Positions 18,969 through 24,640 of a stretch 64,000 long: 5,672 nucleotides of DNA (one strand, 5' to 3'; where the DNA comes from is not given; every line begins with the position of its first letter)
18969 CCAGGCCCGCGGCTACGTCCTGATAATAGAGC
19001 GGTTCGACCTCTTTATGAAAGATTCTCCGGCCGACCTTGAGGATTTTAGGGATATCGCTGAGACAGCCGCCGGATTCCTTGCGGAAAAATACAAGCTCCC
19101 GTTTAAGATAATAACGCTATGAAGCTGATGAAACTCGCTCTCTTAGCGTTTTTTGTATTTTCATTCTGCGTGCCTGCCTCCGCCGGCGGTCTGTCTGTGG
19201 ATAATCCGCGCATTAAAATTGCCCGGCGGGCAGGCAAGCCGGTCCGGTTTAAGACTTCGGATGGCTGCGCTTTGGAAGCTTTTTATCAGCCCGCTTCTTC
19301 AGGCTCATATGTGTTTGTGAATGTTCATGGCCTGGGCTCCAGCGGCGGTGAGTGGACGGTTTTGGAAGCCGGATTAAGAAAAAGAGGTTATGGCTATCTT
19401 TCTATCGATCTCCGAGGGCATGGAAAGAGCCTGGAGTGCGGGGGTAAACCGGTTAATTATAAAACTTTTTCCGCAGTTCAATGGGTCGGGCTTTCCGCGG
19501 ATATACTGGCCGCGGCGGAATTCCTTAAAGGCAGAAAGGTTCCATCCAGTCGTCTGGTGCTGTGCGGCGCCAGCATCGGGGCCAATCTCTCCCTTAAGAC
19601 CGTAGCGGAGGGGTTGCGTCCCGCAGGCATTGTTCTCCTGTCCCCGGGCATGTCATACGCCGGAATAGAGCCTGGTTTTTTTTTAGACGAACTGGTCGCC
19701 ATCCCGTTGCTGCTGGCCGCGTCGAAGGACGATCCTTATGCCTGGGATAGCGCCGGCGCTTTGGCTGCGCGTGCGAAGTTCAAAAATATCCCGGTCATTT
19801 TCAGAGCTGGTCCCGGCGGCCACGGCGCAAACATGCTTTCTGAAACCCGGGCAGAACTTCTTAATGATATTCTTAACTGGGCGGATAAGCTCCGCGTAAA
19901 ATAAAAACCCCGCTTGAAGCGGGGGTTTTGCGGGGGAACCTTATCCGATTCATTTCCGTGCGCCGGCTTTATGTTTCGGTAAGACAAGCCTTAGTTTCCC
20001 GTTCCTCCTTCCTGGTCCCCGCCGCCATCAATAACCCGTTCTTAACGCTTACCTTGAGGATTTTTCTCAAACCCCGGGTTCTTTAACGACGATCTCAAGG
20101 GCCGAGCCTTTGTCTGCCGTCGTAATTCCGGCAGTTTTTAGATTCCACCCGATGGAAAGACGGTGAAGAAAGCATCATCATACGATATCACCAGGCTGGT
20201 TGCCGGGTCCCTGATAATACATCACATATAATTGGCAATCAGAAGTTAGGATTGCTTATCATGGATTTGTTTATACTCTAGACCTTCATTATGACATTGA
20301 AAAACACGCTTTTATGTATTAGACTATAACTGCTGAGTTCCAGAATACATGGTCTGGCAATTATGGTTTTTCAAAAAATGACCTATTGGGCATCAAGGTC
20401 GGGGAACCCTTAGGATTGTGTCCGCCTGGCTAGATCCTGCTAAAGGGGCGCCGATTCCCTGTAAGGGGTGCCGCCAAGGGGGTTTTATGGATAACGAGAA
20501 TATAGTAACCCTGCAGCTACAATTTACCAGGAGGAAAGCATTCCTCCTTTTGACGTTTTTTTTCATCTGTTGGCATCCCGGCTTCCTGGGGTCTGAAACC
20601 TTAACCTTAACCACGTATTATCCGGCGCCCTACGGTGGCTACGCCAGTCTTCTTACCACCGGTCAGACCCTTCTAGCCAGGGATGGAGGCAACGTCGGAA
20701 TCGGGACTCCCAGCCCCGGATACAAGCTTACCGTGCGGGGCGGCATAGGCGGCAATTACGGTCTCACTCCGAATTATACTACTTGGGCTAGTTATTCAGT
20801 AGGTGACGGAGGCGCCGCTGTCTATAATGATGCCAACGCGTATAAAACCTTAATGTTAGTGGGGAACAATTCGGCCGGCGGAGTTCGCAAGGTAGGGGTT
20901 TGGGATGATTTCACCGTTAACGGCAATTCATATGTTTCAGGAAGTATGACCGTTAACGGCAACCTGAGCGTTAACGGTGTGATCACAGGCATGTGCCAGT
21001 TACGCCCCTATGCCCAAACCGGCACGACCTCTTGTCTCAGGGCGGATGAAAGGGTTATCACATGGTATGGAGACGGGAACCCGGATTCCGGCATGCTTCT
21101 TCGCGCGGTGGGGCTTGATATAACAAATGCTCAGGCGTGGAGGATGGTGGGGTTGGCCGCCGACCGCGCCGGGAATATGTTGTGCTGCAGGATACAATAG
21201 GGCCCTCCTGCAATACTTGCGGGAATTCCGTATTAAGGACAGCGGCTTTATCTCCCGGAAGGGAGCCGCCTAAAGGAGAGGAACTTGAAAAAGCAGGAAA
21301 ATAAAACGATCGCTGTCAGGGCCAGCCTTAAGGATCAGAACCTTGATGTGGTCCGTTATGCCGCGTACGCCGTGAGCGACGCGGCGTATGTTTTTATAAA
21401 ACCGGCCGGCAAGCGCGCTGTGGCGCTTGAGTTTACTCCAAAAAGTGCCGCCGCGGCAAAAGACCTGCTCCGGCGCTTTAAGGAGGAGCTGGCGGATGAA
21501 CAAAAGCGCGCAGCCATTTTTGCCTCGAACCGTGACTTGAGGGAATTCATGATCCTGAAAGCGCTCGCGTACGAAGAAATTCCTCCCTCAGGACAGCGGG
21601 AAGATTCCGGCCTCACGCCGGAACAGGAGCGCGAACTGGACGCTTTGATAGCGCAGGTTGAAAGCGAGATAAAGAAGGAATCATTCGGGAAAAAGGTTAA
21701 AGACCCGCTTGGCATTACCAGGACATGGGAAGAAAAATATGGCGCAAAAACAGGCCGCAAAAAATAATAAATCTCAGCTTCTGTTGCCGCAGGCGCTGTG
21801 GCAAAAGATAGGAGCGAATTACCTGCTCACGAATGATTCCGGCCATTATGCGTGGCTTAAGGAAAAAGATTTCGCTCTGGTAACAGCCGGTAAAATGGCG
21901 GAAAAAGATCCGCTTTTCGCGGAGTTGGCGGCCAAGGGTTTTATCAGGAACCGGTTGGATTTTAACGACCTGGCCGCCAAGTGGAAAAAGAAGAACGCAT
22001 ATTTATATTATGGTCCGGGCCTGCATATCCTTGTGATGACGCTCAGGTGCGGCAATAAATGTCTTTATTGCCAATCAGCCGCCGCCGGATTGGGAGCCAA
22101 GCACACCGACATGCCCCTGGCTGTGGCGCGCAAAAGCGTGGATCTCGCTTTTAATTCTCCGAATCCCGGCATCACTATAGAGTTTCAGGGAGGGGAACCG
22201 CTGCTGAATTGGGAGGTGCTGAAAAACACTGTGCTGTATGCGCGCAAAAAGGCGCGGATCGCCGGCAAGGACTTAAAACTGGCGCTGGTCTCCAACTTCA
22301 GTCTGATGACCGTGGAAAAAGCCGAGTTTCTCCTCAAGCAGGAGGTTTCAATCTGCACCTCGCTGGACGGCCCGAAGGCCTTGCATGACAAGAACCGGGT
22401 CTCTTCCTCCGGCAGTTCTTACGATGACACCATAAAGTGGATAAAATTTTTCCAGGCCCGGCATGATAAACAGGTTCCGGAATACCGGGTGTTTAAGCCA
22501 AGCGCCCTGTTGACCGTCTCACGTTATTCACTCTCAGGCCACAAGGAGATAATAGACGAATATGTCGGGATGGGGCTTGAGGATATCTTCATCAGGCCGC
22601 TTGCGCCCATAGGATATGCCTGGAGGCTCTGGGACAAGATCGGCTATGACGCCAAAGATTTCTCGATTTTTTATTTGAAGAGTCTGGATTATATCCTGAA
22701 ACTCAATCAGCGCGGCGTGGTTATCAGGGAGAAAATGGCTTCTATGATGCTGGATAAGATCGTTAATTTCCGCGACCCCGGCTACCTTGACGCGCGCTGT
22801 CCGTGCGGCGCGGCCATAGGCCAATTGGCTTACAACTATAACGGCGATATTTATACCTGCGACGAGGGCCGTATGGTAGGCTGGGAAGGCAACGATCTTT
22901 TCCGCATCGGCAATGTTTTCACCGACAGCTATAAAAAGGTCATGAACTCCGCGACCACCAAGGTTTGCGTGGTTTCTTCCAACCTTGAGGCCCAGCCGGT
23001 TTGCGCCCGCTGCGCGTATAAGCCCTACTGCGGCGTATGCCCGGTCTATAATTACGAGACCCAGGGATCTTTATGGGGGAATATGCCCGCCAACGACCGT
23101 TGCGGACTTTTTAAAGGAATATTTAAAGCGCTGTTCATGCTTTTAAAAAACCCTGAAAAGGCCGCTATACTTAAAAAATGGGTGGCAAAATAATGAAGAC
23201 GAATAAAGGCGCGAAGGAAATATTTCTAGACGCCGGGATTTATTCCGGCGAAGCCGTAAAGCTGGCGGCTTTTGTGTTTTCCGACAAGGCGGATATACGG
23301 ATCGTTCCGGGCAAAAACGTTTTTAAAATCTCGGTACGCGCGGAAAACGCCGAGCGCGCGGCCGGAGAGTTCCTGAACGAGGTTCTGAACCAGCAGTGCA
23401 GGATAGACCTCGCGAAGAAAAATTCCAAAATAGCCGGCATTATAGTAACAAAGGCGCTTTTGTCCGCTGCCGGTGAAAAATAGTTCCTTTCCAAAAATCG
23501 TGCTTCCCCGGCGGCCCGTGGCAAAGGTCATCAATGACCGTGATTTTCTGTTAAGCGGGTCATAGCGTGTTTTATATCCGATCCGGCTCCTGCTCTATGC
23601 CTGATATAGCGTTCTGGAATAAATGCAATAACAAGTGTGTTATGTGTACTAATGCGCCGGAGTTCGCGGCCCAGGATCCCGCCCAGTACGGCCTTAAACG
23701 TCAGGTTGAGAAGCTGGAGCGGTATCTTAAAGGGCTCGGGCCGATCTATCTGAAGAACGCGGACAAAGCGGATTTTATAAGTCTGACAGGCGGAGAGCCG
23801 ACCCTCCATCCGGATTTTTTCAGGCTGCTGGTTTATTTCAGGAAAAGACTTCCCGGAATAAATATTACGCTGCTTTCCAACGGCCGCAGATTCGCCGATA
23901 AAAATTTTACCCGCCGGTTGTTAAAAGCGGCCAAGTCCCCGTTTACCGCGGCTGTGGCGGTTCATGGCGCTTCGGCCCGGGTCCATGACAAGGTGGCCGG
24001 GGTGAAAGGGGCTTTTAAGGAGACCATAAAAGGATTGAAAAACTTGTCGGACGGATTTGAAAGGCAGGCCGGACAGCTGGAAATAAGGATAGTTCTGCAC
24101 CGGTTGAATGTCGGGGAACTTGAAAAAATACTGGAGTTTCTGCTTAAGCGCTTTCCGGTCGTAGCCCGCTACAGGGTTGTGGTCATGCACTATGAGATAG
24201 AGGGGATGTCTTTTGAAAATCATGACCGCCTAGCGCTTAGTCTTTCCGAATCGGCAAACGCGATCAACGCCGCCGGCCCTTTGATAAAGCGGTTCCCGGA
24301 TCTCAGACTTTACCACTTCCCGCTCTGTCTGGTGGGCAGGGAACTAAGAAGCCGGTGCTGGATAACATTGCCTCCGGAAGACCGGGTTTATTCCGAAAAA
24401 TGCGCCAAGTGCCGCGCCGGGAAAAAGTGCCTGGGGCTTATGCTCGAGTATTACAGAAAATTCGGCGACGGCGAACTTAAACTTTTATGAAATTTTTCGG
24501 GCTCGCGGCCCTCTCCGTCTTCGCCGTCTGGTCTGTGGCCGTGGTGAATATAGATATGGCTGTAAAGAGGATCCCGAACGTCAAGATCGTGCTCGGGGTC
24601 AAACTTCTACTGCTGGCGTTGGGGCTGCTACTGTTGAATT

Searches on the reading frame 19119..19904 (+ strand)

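Call 26: search_protein_families(library=ncbifam, proteins=[window:19119-19904:+], max_evalue=0.001)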
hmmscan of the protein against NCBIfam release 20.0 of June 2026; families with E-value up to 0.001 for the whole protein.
window:19119-19904:+ (261 aa): 3 families
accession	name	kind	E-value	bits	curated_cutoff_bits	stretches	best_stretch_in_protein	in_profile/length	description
NF011457.0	PRK14875.1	equivalog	9.5e-05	21.5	307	1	59-165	128-219/372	acetoin dehydrogenase dihydrolipoyllysine-residue acetyltransferase subunit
TIGR03695.1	menH_SHCHC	equivalog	0.00026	20.5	208.55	1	65-163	4-90/252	2-succinyl-6-hydroxy-2,4-cyclohexadiene-1-carboxylate synthase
NF008340.0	PRK11126.1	equivalog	0.00058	19.2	261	0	60-108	11-57/255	2-succinyl-6-hydroxy-2,4-cyclohexadiene-1-carboxylate synthase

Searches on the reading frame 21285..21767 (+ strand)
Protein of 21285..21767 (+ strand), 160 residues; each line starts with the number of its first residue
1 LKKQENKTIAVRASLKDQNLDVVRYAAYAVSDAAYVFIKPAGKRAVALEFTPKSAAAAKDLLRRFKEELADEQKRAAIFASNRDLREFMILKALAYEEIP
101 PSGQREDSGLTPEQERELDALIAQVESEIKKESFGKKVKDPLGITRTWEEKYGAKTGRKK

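Call 22: search_protein_families(library=pfam, proteins=[window:21285-21767:+], max_evalue=0.01)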
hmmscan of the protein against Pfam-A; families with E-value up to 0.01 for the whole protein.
window:21285-21767:+ (160 aa): 0 families

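Call 26: search_protein_families(library=ncbifam, proteins=[window:21285-21767:+], max_evalue=0.001)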
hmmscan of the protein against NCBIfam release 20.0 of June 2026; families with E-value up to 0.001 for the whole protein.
window:21285-21767:+ (160 aa): 1 family
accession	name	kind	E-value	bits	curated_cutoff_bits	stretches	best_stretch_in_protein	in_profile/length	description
TIGR03976.1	chp_LLNDYxLRE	equivalog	1.3e-09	38.3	50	1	19-95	7-85/90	His-Xaa-Ser system protein HxsD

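Call 51: search_protein_families(library=pfam, proteins=[window:21285-21764:+], max_evalue=0.1)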
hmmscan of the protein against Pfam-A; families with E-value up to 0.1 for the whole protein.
window:21285-21764:+ (160 aa): 1 family
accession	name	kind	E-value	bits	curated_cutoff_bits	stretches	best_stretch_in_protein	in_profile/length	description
PF22073.2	Cep192_D4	-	0.03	15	35.5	1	3-63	30-91/112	Cep192 domain 4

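Call 65: search_protein_families(library=ncbifam, proteins=[window:21285-21764:+], max_evalue=10)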
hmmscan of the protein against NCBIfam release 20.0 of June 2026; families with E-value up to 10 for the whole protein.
window:21285-21764:+ (160 aa): 1 family
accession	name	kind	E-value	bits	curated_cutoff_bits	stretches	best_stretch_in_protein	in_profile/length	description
TIGR03976.1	chp_LLNDYxLRE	equivalog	1.3e-09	38.3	50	1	19-95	7-85/90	His-Xaa-Ser system protein HxsD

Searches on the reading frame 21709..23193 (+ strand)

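Call 22: search_protein_families(library=pfam, proteins=[window:21709-23193:+], max_evalue=0.01)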
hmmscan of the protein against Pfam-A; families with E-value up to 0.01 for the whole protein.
window:21709-23193:+ (494 aa): 3 families
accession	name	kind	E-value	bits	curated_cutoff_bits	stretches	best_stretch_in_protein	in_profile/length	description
PF04055.27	Radical_SAM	-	1.1e-08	35.9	29.5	1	109-246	2-134/166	Radical SAM superfamily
PF13353.11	Fer4_12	-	2.6e-05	25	22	1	102-220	3-118/137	4Fe-4S single cluster domain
PF13186.11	SPASM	-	4e-05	24.2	21.5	1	366-435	1-66/67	Iron-sulfur cluster-binding domain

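Call 26: search_protein_families(library=ncbifam, proteins=[window:21709-23193:+], max_evalue=0.001)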
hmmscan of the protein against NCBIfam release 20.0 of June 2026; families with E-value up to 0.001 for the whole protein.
window:21709-23193:+ (494 aa): 47 families (the best 25 are shown)
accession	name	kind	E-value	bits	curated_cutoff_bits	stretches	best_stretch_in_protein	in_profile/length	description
TIGR03978.1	rSAM_paired_1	equivalog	1.2e-142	476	370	1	33-492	8-466/466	His-Xaa-Ser system radical SAM maturase HxsB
NF047865.1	rSAM_PapB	equivalog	5.2e-35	121.2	340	1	108-454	7-326/330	PapB family radical SAM/SPASM ranthipeptide maturase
TIGR04064.1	rSAM_nif11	equivalog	1.1e-31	110.1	518.7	2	108-242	82-218/459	nif11-like peptide radical SAM maturase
NF040492.1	not_ScfB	exception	7.3e-31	107.5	855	1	73-454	68-425/450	ScfB-related radical SAM/SPASM orphan maturase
TIGR04068.1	rSAM_ocin_clost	equivalog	7.4e-30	104.2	500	1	46-253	28-237/462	Cys-rich peptide radical SAM maturase CcpM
TIGR03906.1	quino_hemo_SAM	equivalog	6e-28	97.7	453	1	107-254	97-247/467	quinohemoprotein amine dehydrogenase maturation protein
TIGR03974.1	rSAM_six_Cys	equivalog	1.3e-27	96.8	425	1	108-255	101-252/451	thioether cross-link-forming SCIFF peptide maturase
TIGR03942.1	sulfatase_rSAM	equivalog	2.5e-23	82.7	349.45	1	111-475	8-353/363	anaerobic sulfatase maturase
NF035951.1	rSAM_RumMC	equivalog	3.1e-23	82.2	720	1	107-248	115-259/510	RumMC family radical SAM sactipeptide maturase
NF038170.1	lachnocin_rSAM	equivalog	1.5e-18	66.9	550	1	108-262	80-237/440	lachnocin radical SAM maturase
TIGR04083.1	rSAM_pep_methan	hypoth_equivalog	1.5e-18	66.9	300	1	108-474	4-338/376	TIGR04083 family peptide-modifying radical SAM enzyme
TIGR04115.1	rSAM_Cxxx_rpt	equivalog_domain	6.4e-18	65.4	350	1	110-454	8-335/359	radical SAM peptide maturase, CXXX-repeat target family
NF041298.1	rSAM_mat_DynA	equivalog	2e-16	60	450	1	111-453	8-330/356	dynobactin maturation radical SAM/SPASM protein DynA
TIGR04163.1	rSAM_cobopep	equivalog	5.9e-16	58.2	375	1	155-472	120-412/428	peptide-modifying radical SAM enzyme CbpB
NF010321.0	PRK13758.1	equivalog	3.8e-14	52.6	441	1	114-476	15-359/370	anaerobic sulfatase-maturase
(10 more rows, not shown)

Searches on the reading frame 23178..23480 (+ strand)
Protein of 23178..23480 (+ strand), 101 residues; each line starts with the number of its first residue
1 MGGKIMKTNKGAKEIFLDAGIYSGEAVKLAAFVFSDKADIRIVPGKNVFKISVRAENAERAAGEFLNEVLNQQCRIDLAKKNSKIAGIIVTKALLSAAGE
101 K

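Call 51: search_protein_families(library=pfam, proteins=[window:23178-23480:+], max_evalue=0.1)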
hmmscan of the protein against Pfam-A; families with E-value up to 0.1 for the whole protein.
window:23178-23480:+ (101 aa): 0 families

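Call 65: search_protein_families(library=ncbifam, proteins=[window:23178-23480:+], max_evalue=10)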
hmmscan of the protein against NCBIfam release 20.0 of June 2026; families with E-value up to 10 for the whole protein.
window:23178-23480:+ (101 aa): 2 families
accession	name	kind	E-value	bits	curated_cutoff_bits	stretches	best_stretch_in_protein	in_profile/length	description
TIGR03976.1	chp_LLNDYxLRE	equivalog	7.3e-11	42.3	50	1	17-97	1-87/90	His-Xaa-Ser system protein HxsD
NF038315.1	HxsD_rel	equivalog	9.7e-08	32.1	41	1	17-71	3-59/62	HxsD-like protein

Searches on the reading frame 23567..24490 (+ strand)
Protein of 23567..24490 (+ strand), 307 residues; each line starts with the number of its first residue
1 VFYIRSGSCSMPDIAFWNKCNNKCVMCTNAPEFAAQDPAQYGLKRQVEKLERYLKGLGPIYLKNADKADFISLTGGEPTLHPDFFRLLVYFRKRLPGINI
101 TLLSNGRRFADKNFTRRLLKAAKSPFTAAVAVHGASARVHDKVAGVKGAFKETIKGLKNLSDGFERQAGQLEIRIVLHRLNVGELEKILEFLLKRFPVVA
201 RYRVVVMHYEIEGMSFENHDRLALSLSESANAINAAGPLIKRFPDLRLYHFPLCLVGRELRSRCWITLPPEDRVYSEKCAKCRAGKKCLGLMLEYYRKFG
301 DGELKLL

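Call 14: search_protein_families(library=ncbifam, proteins=[window:23567-24490:+], max_evalue=0.00001)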
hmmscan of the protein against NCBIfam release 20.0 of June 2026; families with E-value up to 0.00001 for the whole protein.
window:23567-24490:+ (307 aa): 26 families (the best 25 are shown)
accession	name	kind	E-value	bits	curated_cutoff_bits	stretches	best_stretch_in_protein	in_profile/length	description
TIGR03977.1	rSAM_pair_HxsC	equivalog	2.6e-50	171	267.9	1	18-291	33-288/292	His-Xaa-Ser system radical SAM maturase HxsC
NF038332.1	rSAM_rare_HxsC4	exception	3.4e-18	65.9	500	1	19-194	23-183/335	radical SAM protein HxsC4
TIGR04251.1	SCM_rSAM_ScmF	equivalog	1.8e-15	57.2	400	1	18-190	12-167/353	SynChlorMet cassette radical SAM/SPASM protein ScmF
TIGR04250.1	SCM_rSAM_ScmE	equivalog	7.8e-12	44.7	400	1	13-241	6-211/358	SynChlorMet cassette radical SAM/SPASM protein ScmE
NF050035.1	rSAM_WgK_link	exception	9.1e-12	44.6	650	1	11-161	10-144/367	radical SAM/SPASM peptide maturase WgkB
TIGR04054.1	rSAM_NirJ1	equivalog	2.6e-11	42.8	650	1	18-205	44-211/387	putative heme d1 biosynthesis radical SAM protein NirJ1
TIGR03962.1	mycofact_rSAM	equivalog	6.3e-11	42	265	1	67-189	57-170/339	mycofactocin radical SAM maturase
TIGR04545.1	rSAM_ahbD_hemeb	equivalog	8.6e-11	41.8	500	1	70-199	49-168/339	heme b synthase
NF033640.1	N_Twi_rSAM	subfamily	9.6e-11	41.4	170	1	13-196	114-299/398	twitch domain-containing radical SAM protein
TIGR04546.1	rSAM_ahbC_deAc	equivalog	7.2e-10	38.2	650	1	18-205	47-214/390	12,18-didecarboxysiroheme deacetylase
TIGR04053.2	TIGR04053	equivalog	1.1e-08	34.7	395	1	66-194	55-175/366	TIGR04053 family radical SAM/SPASM domain-containing protein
TIGR04317.1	W_rSAM_matur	equivalog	2.2e-08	33.6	380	1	18-192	12-171/349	tungsten cofactor oxidoreductase radical SAM maturase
TIGR04051.1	rSAM_NirJ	equivalog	3.1e-08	33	515.45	1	67-193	48-164/354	heme d1 biosynthesis radical SAM protein NirJ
NF045574.1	sacti_mat_StsB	exception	6.3e-08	31.9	625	1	68-192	142-256/466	StsB family radical SAM/SPASM domain sactipeptide maturase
TIGR04347.1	pseudo_SAM_Halo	equivalog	7e-08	32.1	525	1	67-219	84-224/390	TIGR04347 family pseudo-SAM/SPASM protein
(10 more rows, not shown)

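Call 23: search_protein_families(library=padloc, proteins=[window:23567-24490:+], max_evalue=0.01)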
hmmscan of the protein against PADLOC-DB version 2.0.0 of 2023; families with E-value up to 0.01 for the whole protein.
window:23567-24490:+ (307 aa): 2 families
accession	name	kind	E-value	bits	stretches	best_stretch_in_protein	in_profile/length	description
PDLC02903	pVip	-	2e-10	38.6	1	16-184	6-152/257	Viperins not associated with kinases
PDLC02904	pVip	-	3.4e-09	34.6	1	16-193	9-163/262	Viperins associated with kinases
